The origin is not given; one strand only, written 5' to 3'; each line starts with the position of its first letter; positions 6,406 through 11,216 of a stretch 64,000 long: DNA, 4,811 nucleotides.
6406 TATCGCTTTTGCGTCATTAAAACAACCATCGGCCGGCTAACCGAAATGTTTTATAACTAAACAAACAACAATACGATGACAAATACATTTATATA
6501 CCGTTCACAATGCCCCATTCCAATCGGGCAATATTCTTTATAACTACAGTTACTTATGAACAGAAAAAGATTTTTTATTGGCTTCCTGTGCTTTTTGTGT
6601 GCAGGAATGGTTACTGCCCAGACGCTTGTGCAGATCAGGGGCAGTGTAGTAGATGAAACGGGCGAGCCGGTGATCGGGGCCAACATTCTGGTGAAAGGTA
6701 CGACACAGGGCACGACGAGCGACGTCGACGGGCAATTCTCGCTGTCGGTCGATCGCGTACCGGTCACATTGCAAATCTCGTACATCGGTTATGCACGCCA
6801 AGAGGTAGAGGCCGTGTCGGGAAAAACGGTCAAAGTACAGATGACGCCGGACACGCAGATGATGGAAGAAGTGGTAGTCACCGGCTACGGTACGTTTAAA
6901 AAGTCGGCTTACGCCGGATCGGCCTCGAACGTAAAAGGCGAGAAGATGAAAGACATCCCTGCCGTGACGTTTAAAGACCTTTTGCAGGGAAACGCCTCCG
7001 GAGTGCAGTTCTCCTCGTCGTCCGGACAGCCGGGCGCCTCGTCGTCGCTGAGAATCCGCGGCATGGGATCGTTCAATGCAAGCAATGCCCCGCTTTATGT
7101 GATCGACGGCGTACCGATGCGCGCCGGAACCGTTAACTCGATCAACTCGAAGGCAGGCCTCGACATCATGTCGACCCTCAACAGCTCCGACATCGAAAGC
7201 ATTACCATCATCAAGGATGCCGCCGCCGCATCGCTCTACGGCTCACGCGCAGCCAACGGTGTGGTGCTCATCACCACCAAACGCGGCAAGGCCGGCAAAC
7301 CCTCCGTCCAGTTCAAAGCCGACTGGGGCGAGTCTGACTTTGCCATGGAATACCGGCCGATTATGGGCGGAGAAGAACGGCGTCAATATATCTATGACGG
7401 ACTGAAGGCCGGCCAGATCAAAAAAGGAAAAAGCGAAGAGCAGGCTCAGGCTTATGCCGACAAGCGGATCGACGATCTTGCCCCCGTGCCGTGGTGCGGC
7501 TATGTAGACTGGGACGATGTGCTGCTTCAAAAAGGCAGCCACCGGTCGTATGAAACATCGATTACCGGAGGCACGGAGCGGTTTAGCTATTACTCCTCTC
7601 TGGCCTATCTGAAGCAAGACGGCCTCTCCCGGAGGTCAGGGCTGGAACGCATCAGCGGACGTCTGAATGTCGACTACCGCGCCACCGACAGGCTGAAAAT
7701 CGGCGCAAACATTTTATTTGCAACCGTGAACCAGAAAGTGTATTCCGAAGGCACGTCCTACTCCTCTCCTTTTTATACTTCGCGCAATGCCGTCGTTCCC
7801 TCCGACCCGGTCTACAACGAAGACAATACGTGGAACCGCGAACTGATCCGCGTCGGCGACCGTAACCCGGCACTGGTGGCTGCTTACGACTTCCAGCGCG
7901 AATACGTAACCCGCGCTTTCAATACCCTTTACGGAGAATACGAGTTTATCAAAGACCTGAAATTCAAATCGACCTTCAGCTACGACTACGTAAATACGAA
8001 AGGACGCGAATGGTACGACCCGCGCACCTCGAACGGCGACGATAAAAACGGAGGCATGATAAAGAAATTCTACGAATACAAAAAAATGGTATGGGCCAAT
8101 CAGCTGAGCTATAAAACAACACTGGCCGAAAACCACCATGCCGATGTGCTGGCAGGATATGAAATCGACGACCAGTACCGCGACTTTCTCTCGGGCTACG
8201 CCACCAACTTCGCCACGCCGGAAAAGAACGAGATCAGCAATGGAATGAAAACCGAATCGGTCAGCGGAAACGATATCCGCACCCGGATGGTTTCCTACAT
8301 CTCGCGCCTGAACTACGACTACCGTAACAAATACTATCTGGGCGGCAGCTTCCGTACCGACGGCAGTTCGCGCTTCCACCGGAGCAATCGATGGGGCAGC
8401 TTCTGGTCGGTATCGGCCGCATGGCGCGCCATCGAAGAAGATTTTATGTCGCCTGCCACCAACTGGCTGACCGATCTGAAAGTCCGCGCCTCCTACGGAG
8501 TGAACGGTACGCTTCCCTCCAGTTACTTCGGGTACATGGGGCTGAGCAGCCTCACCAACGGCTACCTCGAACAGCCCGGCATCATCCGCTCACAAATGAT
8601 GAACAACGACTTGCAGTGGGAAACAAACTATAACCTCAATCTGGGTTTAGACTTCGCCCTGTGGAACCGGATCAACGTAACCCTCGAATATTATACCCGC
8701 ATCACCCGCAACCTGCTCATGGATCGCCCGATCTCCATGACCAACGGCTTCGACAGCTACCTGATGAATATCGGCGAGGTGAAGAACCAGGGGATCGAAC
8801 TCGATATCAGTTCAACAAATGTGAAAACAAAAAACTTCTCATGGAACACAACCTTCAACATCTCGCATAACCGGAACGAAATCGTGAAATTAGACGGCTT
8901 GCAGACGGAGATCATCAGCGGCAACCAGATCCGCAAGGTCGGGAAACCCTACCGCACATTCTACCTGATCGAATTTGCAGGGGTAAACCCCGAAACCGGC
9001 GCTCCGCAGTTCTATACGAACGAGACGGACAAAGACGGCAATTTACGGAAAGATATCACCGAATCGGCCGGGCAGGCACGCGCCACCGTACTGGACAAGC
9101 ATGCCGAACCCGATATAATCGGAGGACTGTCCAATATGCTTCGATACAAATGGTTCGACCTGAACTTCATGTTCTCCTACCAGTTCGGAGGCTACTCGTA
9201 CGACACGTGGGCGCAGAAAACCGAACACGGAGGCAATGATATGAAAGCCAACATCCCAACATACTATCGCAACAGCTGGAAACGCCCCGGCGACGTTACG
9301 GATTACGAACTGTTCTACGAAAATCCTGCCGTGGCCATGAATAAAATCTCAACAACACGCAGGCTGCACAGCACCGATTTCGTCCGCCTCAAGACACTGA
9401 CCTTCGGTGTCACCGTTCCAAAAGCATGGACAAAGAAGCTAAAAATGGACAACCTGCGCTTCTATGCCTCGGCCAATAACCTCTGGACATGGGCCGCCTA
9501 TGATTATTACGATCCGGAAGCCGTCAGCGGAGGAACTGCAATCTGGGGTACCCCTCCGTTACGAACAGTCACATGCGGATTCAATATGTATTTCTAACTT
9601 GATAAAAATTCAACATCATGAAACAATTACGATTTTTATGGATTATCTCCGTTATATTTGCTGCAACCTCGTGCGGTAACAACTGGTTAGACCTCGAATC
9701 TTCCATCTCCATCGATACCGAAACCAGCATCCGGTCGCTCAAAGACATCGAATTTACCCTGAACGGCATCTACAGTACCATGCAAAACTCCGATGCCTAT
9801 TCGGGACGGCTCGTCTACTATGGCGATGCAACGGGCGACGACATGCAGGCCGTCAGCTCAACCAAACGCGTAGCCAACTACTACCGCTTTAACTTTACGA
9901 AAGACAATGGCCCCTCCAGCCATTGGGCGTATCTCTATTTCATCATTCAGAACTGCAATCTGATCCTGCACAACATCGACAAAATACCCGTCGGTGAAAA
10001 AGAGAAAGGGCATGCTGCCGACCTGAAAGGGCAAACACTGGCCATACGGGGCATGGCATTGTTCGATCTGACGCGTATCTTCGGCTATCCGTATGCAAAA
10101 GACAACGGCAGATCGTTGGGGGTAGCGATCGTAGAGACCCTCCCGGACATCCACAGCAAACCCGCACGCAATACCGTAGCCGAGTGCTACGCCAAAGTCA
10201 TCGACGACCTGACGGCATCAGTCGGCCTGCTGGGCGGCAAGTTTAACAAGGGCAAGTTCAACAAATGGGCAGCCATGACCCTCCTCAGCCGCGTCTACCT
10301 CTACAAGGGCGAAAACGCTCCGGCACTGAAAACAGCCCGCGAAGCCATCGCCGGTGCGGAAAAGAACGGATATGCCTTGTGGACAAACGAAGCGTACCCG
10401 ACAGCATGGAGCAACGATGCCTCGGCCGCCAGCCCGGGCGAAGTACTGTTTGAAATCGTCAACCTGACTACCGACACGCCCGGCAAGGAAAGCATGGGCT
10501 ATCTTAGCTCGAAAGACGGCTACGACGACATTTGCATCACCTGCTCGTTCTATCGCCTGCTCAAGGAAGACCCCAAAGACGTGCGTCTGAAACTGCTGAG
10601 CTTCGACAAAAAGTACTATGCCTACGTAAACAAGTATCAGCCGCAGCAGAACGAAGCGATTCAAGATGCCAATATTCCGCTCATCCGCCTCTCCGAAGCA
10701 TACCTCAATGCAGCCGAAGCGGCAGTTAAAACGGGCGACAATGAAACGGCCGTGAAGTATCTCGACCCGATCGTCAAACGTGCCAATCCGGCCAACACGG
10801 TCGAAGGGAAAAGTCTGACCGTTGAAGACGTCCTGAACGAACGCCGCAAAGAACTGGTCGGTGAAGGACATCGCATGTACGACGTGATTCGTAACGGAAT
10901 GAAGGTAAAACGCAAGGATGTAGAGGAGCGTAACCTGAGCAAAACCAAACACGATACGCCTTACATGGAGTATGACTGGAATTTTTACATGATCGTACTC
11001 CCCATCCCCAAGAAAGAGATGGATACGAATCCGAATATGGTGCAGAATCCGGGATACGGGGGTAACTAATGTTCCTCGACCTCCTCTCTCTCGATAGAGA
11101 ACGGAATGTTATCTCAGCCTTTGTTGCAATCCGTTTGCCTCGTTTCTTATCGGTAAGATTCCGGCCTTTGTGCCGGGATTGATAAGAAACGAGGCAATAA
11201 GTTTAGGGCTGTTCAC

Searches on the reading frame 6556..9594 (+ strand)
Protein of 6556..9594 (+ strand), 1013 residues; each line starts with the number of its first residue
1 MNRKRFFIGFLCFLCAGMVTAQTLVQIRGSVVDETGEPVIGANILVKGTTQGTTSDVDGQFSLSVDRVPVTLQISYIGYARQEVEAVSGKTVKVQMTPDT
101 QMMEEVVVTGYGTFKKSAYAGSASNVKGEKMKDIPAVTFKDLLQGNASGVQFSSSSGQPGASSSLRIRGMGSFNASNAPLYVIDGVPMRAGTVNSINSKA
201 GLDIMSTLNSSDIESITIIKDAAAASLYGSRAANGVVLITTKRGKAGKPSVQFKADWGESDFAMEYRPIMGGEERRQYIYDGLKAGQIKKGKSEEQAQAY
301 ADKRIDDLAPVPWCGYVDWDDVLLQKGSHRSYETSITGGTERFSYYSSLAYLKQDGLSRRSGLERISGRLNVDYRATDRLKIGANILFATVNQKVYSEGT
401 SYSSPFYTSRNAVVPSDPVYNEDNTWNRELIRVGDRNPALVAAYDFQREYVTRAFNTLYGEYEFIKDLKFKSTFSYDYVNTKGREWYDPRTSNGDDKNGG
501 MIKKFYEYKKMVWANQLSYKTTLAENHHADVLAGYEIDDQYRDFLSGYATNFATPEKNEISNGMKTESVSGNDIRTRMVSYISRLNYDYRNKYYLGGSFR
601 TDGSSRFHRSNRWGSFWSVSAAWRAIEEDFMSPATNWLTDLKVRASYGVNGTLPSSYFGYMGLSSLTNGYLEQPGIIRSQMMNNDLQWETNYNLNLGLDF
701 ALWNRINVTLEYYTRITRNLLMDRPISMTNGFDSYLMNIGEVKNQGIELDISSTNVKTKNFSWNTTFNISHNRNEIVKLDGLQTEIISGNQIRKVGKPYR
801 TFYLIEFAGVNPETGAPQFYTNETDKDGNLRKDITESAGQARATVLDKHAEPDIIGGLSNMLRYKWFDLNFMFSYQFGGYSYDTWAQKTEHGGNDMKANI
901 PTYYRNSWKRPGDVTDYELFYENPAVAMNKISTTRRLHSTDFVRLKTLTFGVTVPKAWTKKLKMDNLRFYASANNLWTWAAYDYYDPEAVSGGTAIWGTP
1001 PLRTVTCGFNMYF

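Call 23: search_protein_families(library=pfam, proteins=[window:6556-9594:+])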
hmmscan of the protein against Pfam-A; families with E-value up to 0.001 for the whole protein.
window:6556-9594:+ (1013 aa): 4 families
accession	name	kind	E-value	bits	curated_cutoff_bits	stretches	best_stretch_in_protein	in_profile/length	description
PF13715.12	CarbopepD_reg_2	-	6.2e-21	74.7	32.2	1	27-108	1-88/88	CarboxypepD_reg-like domain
PF07715.20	Plug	-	1.1e-20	74.5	23.9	1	117-236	3-107/107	TonB-dependent Receptor Plug Domain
PF13620.12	CarboxypepD_reg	-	1.1e-13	51.8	32.3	1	26-95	1-78/82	Carboxypeptidase regulatory-like domain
PF00593.30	TonB_dep_Rec_b-barrel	-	1.7e-13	51.7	27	1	405-794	13-365/436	TonB dependent receptor-like, beta-barrel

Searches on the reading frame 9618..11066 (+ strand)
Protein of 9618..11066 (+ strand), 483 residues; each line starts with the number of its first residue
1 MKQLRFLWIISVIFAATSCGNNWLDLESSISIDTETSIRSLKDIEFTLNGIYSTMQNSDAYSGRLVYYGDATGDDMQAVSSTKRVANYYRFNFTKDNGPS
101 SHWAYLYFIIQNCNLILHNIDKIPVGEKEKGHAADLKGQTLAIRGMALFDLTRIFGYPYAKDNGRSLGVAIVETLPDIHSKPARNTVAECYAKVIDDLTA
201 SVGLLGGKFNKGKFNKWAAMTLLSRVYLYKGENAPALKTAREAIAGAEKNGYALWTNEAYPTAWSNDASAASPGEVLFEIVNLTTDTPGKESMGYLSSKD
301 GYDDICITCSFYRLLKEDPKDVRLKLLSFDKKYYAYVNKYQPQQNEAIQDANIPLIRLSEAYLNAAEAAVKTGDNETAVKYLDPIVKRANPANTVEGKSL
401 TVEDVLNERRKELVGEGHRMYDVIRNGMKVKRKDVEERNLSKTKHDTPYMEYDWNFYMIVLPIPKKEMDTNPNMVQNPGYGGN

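Call 23: search_protein_families(library=pfam, proteins=[window:9618-11066:+])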
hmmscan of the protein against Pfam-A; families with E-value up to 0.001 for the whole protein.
window:9618-11066:+ (483 aa): 2 families
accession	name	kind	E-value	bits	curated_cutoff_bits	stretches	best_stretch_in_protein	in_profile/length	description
PF07980.17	SusD_RagB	-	4.4e-33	115.6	23.1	1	333-480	138-297/297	SusD family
PF14322.12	SusD-like_3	-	3.1e-24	86.7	27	1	23-228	2-191/191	Starch-binding associating with outer membrane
